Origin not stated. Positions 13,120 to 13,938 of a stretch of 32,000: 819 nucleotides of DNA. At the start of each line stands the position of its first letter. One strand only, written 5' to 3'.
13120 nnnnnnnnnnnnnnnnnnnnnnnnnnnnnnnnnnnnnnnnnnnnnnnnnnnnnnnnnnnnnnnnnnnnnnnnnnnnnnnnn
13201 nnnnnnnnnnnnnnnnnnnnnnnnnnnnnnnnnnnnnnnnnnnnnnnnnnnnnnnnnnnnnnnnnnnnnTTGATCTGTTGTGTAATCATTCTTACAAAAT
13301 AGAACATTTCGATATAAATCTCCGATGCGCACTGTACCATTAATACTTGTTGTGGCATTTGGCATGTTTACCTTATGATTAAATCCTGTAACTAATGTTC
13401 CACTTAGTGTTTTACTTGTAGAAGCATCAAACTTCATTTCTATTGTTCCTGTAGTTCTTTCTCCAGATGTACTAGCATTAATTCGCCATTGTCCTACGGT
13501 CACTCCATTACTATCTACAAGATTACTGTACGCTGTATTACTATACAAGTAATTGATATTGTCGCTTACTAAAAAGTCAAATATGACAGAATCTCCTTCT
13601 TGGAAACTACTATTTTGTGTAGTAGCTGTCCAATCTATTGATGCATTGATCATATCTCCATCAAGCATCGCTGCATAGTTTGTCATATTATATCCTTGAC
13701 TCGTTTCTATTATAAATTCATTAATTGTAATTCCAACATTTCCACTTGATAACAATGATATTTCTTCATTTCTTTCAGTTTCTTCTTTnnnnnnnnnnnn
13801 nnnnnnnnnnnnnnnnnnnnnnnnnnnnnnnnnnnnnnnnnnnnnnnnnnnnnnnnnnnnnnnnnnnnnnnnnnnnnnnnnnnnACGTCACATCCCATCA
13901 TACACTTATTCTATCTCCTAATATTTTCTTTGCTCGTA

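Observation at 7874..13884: Five-gene sortase-pilus operon with the gene order of the streptococcal FCT/T-antigen locus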

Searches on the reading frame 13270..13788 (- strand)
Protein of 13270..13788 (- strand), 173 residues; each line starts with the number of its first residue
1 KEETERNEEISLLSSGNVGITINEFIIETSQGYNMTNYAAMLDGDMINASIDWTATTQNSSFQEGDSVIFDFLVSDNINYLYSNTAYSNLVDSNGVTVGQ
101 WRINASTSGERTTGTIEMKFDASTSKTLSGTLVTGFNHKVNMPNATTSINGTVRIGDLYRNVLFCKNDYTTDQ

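Call 71: search_protein_families(library=pfam, proteins=[window:13270-13788:-], max_evalue=1)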
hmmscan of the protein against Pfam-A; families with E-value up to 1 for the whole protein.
window:13270-13788:- (173 aa): 1 family
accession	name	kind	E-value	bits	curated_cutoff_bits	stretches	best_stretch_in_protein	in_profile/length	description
PF17961.7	Big_8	-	0.0036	17.9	22.9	1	49-146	8-99/103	Bacterial Ig domain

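Call 72: search_solved_structures(query=window:13270-13788:-, max_evalue=10)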
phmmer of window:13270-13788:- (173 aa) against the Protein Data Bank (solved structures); distinct sequences matched with E-value up to 10: 8.
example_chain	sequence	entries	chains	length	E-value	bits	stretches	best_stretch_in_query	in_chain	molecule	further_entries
3gzt_B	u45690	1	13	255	0.13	15.4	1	53-157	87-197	Outer capsid glycoprotein VP7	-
3fmg_A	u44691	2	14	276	0.15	15.2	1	53-157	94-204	Glycoprotein VP7 | Outer layer protein VP7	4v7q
10ic_0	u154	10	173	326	0.2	14.7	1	53-157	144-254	Outer capsid glycoprotein VP7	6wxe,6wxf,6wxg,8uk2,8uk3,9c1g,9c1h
2v4v_A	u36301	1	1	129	0.36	13.9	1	84-159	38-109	GH59 GALACTOSIDASE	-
7ums_a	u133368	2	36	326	0.4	13.7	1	78-157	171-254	Outer capsid glycoprotein VP7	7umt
8olb_c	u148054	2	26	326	0.55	13.3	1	53-157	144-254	Outer capsid glycoprotein VP7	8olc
8bp8_D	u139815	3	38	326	0.57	13.2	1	53-157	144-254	Outer capsid glycoprotein VP7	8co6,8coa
4psc_A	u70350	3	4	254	1.6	11.8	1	94-144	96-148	Carbohydrate esterase family 5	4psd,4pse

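Call 77: search_protein_representatives(protein=window:13270-13788:-)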
Query: 173 residues. Proteins with E-value up to 0.001 (for the whole library): 3; up to 1e-10: 2; up to 1e-30: 1. The best 3 are listed.
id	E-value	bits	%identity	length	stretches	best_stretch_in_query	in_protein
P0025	5.1e-50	185.7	58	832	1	2-172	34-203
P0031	9.2e-12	61.3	39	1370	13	80-123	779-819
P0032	1.7e-04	37.8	31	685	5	107-156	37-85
